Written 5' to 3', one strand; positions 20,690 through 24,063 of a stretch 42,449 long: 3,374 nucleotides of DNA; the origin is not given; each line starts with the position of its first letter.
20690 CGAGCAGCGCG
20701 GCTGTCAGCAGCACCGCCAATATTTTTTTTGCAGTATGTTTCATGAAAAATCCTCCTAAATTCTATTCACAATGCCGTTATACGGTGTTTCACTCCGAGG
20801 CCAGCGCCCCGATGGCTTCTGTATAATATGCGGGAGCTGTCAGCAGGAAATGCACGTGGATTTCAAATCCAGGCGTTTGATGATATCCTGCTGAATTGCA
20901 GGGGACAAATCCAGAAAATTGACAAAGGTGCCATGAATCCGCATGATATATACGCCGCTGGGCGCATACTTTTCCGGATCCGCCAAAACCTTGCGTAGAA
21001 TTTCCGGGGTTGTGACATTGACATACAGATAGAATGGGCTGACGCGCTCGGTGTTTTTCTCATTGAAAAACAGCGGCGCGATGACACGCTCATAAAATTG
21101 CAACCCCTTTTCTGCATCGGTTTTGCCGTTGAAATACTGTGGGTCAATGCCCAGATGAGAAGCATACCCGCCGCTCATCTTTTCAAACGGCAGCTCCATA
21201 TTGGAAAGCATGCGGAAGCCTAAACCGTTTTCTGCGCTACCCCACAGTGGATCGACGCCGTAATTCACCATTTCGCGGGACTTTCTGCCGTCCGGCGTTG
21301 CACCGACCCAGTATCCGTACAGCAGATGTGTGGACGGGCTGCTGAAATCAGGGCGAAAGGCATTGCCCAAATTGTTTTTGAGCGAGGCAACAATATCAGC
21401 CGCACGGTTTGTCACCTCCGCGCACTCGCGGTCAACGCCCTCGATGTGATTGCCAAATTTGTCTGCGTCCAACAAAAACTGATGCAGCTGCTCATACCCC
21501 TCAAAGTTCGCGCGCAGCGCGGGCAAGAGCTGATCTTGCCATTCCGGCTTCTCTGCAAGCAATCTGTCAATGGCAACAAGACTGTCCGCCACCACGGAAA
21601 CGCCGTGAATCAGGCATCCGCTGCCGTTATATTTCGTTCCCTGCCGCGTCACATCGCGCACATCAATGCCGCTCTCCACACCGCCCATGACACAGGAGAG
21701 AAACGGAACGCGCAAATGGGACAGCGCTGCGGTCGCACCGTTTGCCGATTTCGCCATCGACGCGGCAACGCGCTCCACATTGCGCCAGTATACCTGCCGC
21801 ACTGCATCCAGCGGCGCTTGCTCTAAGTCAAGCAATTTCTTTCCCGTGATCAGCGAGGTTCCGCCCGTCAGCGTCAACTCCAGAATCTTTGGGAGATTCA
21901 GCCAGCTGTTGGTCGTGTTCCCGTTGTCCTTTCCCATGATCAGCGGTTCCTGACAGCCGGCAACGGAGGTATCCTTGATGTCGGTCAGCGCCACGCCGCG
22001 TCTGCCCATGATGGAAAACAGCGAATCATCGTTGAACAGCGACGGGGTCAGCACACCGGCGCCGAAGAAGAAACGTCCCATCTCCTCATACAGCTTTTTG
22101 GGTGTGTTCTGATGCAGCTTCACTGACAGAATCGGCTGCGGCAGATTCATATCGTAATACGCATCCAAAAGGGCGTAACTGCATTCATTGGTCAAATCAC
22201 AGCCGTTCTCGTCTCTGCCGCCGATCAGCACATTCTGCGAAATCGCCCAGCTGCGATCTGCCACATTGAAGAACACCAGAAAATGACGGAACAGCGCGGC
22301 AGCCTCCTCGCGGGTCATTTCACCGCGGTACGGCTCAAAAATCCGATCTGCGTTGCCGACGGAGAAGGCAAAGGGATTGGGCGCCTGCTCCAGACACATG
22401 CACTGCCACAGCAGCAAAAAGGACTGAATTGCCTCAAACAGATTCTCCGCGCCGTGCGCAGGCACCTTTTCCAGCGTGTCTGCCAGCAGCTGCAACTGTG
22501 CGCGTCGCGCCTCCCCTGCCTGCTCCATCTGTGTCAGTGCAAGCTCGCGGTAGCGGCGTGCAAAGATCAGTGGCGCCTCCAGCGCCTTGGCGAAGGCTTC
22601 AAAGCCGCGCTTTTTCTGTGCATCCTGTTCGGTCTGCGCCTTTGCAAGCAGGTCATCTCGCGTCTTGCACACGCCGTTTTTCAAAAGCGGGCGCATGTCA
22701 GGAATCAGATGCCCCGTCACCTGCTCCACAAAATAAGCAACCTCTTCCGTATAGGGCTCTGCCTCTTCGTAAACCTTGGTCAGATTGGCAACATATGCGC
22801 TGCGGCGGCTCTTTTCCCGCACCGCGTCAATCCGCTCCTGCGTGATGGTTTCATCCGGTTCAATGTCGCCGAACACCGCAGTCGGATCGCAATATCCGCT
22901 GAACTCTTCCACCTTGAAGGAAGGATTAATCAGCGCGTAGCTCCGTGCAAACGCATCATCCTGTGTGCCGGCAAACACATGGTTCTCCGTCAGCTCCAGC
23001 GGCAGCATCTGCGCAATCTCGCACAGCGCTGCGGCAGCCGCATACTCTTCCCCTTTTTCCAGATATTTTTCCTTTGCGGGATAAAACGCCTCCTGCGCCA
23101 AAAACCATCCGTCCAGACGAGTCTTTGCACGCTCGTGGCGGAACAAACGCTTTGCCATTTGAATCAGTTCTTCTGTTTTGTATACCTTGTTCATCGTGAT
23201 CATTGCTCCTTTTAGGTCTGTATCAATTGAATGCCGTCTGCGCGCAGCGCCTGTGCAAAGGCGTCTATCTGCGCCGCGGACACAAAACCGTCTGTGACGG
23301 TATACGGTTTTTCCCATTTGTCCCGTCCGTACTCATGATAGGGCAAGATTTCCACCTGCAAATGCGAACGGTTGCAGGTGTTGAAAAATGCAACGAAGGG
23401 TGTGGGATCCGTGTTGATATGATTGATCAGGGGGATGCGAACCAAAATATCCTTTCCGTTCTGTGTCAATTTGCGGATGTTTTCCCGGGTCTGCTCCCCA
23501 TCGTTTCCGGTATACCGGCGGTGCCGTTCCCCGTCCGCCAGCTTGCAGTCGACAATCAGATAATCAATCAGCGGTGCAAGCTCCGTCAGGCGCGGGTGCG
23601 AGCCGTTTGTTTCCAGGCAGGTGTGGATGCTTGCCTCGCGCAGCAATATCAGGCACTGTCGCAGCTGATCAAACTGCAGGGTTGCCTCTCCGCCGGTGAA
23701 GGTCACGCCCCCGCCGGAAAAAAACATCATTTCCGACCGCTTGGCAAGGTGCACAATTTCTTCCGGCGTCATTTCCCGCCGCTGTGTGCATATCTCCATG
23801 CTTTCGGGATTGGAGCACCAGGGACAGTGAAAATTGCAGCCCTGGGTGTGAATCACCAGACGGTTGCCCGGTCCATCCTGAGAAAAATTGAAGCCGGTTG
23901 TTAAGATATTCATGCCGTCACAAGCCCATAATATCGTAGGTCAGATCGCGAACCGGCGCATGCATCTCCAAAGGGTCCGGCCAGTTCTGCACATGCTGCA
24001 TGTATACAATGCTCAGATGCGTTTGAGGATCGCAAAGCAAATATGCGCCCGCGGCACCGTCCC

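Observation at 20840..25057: Operon of a beta-lactamase-fold serine hydrolase, a minimal (PflA-size) activase and a divergent PFL2-class glycyl radical enzyme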

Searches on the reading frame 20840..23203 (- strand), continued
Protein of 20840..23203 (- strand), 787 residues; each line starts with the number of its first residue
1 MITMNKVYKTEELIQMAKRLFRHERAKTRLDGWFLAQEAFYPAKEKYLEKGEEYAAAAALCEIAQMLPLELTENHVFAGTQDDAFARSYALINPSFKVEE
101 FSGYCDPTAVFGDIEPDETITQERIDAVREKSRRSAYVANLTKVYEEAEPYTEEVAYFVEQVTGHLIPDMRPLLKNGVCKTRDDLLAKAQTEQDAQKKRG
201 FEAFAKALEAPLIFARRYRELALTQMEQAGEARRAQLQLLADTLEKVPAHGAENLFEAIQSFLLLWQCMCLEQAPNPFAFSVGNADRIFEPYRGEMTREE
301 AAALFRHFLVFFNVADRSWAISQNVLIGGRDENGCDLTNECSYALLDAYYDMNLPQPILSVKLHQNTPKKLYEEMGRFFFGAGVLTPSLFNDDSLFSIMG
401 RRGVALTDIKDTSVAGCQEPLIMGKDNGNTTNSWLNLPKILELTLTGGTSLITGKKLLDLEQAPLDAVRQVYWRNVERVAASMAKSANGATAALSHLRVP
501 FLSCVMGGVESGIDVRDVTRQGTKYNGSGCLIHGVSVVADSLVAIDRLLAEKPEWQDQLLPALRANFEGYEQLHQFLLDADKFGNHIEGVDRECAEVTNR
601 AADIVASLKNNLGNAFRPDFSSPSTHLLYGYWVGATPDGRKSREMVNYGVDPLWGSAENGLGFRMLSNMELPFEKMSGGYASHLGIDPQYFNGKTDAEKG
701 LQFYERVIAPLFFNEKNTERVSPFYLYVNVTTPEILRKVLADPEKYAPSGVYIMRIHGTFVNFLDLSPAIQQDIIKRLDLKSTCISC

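Call 68: find_encoding_contigs(protein=P0242, flank=10000, max_places=4)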
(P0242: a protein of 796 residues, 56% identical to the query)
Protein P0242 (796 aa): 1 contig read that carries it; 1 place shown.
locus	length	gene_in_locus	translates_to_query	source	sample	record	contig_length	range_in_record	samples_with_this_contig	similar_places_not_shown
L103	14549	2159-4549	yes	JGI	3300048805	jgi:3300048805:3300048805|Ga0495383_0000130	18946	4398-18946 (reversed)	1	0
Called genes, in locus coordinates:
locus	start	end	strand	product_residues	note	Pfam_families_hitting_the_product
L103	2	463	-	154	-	?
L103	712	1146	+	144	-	-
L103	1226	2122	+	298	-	PF13353:Fer4_12, PF04055:Radical_SAM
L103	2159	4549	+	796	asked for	PF02901:PFL-like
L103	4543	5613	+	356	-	PF00392:GntR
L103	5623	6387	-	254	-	-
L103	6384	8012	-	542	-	PF00004:AAA, PF17862:AAA_lid_3 (weak)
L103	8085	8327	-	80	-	-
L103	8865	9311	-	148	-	PF00300:His_Phos_1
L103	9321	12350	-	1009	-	PF00128:Alpha-amylase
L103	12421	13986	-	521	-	PF02446:Glyco_hydro_77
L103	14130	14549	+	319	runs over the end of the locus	PF00749:tRNA-synt_1c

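Call 75: search_protein_families(library=pfam, proteins=[L061:6162-7274:+, L025:12644-13600:+, L068:12630-13916:+, L002:6140-7159:+, L016:5987-6997:+, L049:2186-3544:+, L066:858-2831:+], max_evalue=0.001)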
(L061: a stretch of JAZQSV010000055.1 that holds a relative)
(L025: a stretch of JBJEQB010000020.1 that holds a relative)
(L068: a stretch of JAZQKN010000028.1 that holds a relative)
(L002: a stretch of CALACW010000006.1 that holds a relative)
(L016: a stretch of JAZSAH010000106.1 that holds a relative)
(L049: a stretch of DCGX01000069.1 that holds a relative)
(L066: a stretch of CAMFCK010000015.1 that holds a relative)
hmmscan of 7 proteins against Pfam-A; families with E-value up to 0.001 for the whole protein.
L061:6162-7274:+ (370 aa): 3 families
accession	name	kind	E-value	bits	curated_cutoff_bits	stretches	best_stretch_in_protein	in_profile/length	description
PF00480.26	ROK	-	3.5e-46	158.5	22.9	1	83-325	2-251/294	ROK family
PF01047.28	MarR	-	0.00012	22.4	24.6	1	15-59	5-50/59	MarR family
PF12802.13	MarR_2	-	0.00063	20.3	27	0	17-61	9-57/61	MarR family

L025:12644-13600:+ (318 aa): 2 families
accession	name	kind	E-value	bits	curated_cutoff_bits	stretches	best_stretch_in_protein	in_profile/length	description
PF00126.33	HTH_1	-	3.1e-19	69.1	26.6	1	16-73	3-60/60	Bacterial regulatory helix-turn-helix protein, lysR family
PF03466.25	LysR_substrate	-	4.1e-05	23.5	28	1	136-209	41-104/209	LysR substrate binding domain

L068:12630-13916:+ (428 aa): 1 family
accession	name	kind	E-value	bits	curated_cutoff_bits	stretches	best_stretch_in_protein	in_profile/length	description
PF00160.26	Pro_isomerase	-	9.9e-87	289.6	21.7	2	265-426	2-159/159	Cyclophilin type peptidyl-prolyl cis-trans isomerase/CLD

L002:6140-7159:+ (339 aa): 1 family
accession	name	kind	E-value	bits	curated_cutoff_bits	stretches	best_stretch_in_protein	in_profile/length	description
PF00535.33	Glycos_transf_2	-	2e-19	70.6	23.3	1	10-142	1-128/168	Glycosyl transferase family 2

L016:5987-6997:+ (336 aa): 0 families

L049:2186-3544:+ (452 aa): 1 family
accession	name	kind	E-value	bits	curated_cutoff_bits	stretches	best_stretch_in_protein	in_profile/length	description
PF01554.23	MatE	-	1e-44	152.5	24.9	2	21-181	1-161/161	MatE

L066:858-2831:+ (657 aa): 5 families
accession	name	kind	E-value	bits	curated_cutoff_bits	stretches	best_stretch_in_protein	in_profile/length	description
PF14871.12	GHL6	-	6.6e-33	114.2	35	1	27-158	1-132/132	Hypothetical glycosyl hydrolase 6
PF08532.16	Glyco_hydro_42M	-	9.6e-09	35.5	25.8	1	382-431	46-95/207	Beta-galactosidase trimerisation domain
PF13199.12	Glyco_hydro_66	-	5.8e-05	22.3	23.7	1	58-162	150-262/546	Glycosyl hydrolase family 66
PF19773.5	DUF6259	-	0.00012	21.7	28.7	1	42-166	77-212/300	Domain of unknown function (DUF6259)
PF01120.23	Alpha_L_fucos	-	0.00018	21.5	25.2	1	28-197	96-233/345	Alpha-L-fucosidase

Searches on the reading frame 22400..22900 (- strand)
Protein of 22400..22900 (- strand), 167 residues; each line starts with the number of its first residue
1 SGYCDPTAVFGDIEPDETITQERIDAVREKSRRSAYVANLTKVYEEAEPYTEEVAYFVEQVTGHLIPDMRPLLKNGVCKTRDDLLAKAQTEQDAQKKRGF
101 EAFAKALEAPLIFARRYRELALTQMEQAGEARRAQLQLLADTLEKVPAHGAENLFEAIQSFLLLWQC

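Call 53: search_solved_structures(query=window:22400-22900:-, max_evalue=10, show_alignments=5)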
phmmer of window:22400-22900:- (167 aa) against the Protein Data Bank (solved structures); distinct sequences matched with E-value up to 10: 26.
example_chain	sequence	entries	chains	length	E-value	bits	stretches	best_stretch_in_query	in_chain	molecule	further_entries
6vxc_A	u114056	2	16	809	5.2e-07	33.6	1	60-161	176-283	Trans-4-hydroxy-L-proline dehydratase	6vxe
9f3w_A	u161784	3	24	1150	3.2e-05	27.8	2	91-161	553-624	Choline trimethylamine-lyase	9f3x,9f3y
8iof_A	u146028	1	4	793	0.00057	23.8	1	64-163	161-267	Benzylsuccinate synthase alpha subunit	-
9o8u_A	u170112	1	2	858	0.0011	22.8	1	98-159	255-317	1-methyl alkyl succinate synthase subunit MasD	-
6lon_B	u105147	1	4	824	0.0013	22.6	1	66-160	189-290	PFL2/glycerol dehydratase family glycyl radical enzyme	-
9rco_A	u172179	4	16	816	0.0014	22.5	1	63-163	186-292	Glycyl radical protein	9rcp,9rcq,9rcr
9ht9_A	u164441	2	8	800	0.0018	22.1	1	91-161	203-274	Choline trimethylamine-lyase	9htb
9r0v_A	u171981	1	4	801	0.0018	22.1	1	91-161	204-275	Choline trimethylamine-lyase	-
5faw_A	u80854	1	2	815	0.0019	22.1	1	91-161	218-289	Choline trimethylamine-lyase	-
5fav_A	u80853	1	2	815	0.0019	22.1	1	91-161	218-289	Choline trimethylamine-lyase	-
6vue_A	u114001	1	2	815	0.0019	22.1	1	91-161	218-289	Choline trimethylamine-lyase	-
5kdp_A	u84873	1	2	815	0.0019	22.1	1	91-161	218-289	Choline trimethylamine-lyase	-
5fau_A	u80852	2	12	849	0.002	22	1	91-161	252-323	Choline trimethylamine-lyase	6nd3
5fay_A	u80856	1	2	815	0.0022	21.9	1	92-161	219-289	Choline trimethylamine-lyase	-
7kq3_A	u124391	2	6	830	0.0039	21.1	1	91-161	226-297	Isethionate sulfite-lyase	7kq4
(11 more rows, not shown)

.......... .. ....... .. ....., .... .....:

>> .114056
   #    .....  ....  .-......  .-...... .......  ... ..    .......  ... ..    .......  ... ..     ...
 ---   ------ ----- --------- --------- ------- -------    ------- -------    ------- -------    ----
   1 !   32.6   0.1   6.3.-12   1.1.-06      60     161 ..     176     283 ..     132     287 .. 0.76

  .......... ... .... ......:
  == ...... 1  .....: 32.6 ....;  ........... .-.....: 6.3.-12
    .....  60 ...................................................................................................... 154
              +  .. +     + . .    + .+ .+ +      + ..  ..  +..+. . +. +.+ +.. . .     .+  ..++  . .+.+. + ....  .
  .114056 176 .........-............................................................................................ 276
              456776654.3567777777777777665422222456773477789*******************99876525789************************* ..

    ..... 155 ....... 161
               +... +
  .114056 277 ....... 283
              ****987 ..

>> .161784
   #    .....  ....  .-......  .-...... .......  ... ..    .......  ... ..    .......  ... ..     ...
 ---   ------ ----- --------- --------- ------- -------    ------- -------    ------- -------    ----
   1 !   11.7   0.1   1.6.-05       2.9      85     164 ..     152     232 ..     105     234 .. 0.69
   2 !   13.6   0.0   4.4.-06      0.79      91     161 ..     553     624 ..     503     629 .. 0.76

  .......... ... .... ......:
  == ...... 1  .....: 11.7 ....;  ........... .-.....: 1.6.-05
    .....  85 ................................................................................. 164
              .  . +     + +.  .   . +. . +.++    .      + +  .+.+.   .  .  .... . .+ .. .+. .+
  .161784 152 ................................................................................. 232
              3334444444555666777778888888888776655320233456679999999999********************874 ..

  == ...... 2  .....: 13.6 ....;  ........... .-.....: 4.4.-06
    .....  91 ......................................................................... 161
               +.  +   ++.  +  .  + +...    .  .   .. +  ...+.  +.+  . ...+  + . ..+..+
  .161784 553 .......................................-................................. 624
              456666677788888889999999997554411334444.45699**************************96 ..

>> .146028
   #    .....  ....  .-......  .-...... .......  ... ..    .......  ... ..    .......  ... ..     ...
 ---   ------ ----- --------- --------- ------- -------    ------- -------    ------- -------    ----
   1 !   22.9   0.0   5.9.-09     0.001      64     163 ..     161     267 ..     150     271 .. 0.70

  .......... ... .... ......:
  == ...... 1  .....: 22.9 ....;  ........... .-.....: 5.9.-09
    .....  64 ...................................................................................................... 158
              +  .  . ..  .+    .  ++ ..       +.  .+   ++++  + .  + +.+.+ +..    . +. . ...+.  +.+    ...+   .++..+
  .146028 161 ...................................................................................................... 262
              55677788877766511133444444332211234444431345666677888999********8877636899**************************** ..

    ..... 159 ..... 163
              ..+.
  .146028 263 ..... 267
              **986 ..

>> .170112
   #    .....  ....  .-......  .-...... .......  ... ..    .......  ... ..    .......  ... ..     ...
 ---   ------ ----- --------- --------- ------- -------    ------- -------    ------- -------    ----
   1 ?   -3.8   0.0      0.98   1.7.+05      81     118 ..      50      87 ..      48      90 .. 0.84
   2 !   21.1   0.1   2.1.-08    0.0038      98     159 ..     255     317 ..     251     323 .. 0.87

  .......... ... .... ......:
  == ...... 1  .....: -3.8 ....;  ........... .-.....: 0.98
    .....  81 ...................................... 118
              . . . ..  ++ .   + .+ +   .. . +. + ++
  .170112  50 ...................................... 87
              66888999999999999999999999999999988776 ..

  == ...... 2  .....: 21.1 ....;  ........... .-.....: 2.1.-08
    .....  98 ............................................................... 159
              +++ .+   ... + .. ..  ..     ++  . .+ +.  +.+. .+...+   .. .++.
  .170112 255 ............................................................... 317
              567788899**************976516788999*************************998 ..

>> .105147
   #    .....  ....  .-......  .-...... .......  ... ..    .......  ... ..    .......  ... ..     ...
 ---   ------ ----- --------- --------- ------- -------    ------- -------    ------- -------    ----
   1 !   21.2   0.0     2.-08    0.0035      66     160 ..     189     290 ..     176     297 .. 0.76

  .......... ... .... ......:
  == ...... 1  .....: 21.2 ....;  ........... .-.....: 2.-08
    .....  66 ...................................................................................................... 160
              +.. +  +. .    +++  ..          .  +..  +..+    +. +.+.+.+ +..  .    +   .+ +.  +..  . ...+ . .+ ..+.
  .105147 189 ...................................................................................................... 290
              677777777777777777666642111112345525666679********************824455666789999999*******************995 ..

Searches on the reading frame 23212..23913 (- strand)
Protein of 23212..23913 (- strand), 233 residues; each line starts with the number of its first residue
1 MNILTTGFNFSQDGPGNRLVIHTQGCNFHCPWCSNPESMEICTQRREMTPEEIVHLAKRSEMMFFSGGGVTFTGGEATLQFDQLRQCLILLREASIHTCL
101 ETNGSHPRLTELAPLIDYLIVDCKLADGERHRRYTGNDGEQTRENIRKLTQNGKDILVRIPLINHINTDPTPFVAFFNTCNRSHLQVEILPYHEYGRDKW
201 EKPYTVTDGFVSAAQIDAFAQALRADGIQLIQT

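Call 3: search_protein_families(library=pfam, proteins=[window:23212-23913:-], max_evalue=0.01)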
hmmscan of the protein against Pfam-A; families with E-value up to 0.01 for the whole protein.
window:23212-23913:- (233 aa): 2 families
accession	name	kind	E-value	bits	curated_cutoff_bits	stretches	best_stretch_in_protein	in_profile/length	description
PF04055.27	Radical_SAM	-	1.3e-21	77.9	29.5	1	20-169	1-157/166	Radical SAM superfamily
PF13353.11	Fer4_12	-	5e-10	40.2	22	1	13-106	2-93/137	4Fe-4S single cluster domain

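Call 4: search_protein_families(library=ncbifam, proteins=[window:23212-23913:-], max_evalue=0.01)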
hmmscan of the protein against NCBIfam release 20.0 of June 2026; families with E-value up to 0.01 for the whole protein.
window:23212-23913:- (233 aa): 32 families (the best 25 are shown)
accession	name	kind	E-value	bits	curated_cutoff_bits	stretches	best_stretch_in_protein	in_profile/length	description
TIGR02494.1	PFLE_PFLC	subfamily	4e-46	157.6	174.35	2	46-201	102-263/293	glycyl-radical enzyme activating protein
TIGR02493.1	PFLA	equivalog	4.5e-43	147.3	231.75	1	11-202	10-207/235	pyruvate formate-lyase-activating protein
NF043069.1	T4HPD_activ_SAM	equivalog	1.1e-39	136.6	425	2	46-202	102-263/299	trans-4-hydroxy-L-proline dehydratase activase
NF048010.1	SfplDhtActHpsHDes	equivalog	1e-34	119.7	430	2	46-201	110-272/298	(2S)-3-sulfopropanediol dehydratase activating enzyme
NF033719.1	ind_deCO2_activ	equivalog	4e-34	118.3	425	2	45-202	108-268/302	indoleacetate decarboxylase activase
NF033717.2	HPDL_rSAM_activ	equivalog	8.8e-34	117.1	420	2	45-202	109-271/311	4-hydroxyphenylacetate decarboxylase activase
TIGR04395.1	cutC_activ_rSAM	equivalog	2.8e-31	108.9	360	2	51-206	113-279/309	choline TMA-lyase-activating enzyme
NF048008.1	SfplDhtActHpfHKleb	equivalog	1.9e-30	106.3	500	2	47-173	106-235/308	(2S)-3-sulfopropanediol dehydratase activating enzyme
TIGR04041.1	activase_YjjW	hypoth_equivalog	1.1e-28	100.4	250.2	2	46-226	91-268/276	YjjW family glycine radical enzyme activase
NF008356.0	PRK11145.1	equivalog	8.7e-28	97.2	375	1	12-201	16-211/246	pyruvate formate lyase 1-activating protein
NF007483.0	PRK10076.1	equivalog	1.8e-26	93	326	2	46-207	96-264/292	[formate-C-acetyltransferase]-activating enzyme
TIGR04003.1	rSAM_BssD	equivalog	2.8e-23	82.5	496.45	2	46-201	106-268/314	[benzylsuccinate synthase]-activating enzyme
TIGR02495.1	NrdG2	equivalog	1.8e-20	73.1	131.15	1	19-168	19-169/193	anaerobic ribonucleoside-triphosphate reductase activating protein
TIGR03963.1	rSAM_QueE_Clost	equivalog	1.8e-08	34.4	260.1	1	20-129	23-128/219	putative 7-carboxy-7-deazaguanine synthase QueE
TIGR02491.1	NrdG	equivalog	3.2e-08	33.6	126.1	1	13-81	12-78/154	anaerobic ribonucleoside-triphosphate reductase activating protein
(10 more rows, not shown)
